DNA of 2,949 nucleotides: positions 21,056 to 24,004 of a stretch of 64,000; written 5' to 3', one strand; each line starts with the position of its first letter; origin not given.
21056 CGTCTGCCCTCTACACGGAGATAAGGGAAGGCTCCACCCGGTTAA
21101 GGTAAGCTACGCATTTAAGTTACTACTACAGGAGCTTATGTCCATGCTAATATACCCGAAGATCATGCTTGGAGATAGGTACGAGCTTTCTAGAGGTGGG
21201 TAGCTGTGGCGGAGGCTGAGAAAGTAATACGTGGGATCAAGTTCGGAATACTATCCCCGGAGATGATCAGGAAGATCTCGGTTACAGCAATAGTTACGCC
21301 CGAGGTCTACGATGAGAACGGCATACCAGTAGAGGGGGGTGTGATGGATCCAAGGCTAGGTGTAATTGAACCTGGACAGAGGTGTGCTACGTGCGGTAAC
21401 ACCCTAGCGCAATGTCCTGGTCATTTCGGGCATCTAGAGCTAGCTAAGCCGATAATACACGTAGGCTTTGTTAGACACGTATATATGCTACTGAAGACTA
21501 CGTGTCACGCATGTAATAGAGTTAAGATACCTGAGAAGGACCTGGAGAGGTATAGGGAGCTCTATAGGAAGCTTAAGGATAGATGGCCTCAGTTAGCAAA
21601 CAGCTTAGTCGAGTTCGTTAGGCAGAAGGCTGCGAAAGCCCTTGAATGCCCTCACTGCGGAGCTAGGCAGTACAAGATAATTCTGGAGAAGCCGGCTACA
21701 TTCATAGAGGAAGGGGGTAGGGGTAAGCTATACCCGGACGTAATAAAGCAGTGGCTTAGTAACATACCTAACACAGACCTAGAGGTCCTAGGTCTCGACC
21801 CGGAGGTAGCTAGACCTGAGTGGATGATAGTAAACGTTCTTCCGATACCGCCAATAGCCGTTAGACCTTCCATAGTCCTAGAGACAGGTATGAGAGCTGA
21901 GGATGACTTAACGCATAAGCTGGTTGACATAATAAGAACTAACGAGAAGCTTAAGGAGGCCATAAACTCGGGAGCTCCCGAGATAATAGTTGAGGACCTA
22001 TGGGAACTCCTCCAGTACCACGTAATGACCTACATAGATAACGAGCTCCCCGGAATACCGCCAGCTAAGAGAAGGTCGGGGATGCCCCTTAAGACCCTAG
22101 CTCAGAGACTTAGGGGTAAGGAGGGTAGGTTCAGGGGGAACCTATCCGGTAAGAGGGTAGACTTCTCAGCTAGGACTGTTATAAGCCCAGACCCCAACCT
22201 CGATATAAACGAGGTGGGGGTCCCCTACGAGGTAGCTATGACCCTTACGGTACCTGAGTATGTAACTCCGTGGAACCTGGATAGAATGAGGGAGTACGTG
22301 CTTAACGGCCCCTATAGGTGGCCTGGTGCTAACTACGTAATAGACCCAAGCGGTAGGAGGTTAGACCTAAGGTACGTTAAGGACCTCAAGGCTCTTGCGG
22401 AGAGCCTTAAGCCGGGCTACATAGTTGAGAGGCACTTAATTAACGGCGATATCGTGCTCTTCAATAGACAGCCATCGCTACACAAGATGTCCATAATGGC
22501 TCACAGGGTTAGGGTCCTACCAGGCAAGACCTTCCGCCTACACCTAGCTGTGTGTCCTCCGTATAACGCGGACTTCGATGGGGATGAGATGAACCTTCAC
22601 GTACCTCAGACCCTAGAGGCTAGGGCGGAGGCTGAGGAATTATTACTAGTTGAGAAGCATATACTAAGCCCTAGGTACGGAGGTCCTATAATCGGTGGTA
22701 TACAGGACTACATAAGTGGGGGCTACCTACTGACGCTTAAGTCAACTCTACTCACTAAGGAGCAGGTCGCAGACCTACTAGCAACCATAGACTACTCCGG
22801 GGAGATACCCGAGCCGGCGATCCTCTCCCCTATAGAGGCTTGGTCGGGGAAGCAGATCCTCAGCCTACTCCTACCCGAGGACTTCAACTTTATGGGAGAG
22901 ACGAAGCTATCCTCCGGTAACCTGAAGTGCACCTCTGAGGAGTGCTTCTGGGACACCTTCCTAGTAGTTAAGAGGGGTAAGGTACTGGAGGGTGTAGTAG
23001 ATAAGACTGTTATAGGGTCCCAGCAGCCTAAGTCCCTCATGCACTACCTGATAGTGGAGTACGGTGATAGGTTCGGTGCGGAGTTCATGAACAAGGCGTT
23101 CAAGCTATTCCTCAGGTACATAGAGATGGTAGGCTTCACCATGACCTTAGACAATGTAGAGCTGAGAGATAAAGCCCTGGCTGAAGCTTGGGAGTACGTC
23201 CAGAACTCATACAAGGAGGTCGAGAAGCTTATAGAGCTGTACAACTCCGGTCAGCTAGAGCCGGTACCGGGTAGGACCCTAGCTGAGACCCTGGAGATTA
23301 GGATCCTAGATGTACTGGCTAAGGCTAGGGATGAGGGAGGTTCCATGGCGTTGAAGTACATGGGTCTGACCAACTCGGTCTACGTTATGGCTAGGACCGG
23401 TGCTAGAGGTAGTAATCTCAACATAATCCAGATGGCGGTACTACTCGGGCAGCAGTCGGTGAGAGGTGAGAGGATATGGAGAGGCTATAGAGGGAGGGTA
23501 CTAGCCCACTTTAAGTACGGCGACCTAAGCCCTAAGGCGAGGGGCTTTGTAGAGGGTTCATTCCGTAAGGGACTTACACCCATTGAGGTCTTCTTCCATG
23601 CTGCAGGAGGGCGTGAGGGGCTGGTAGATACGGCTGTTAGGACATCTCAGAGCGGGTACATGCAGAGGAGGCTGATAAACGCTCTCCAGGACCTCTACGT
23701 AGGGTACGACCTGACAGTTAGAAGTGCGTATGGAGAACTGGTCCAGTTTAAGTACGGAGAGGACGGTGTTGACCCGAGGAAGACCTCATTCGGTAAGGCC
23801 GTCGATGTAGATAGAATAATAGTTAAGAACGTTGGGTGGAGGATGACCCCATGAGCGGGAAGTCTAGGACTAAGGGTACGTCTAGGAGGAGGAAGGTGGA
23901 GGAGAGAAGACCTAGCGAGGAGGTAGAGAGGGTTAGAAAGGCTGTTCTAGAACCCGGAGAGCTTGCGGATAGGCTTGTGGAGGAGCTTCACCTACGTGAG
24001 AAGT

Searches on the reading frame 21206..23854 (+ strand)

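Call 24: search_protein_families(library=pfam, proteins=[window:21206-23854:+])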
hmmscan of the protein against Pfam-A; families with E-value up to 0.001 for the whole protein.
window:21206-23854:+ (882 aa): 5 families
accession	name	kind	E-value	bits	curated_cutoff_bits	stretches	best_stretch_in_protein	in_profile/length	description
PF04997.17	RNA_pol_Rpb1_1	-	4.9e-94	315.6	39.7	1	6-313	2-312/312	RNA polymerase Rpb1, domain 1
PF00623.25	RNA_pol_Rpb1_2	-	1.1e-74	250.6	25.3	1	315-482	1-166/166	RNA polymerase Rpb1, domain 2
PF04983.23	RNA_pol_Rpb1_3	-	1.9e-38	132.4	28.9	1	485-650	1-161/162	RNA polymerase Rpb1, domain 3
PF05000.22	RNA_pol_Rpb1_4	-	2.1e-29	102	24.8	1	677-782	2-107/107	RNA polymerase Rpb1, domain 4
PF04998.22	RNA_pol_Rpb1_5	-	2e-25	90.2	28.5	1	789-859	1-67/267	RNA polymerase Rpb1, domain 5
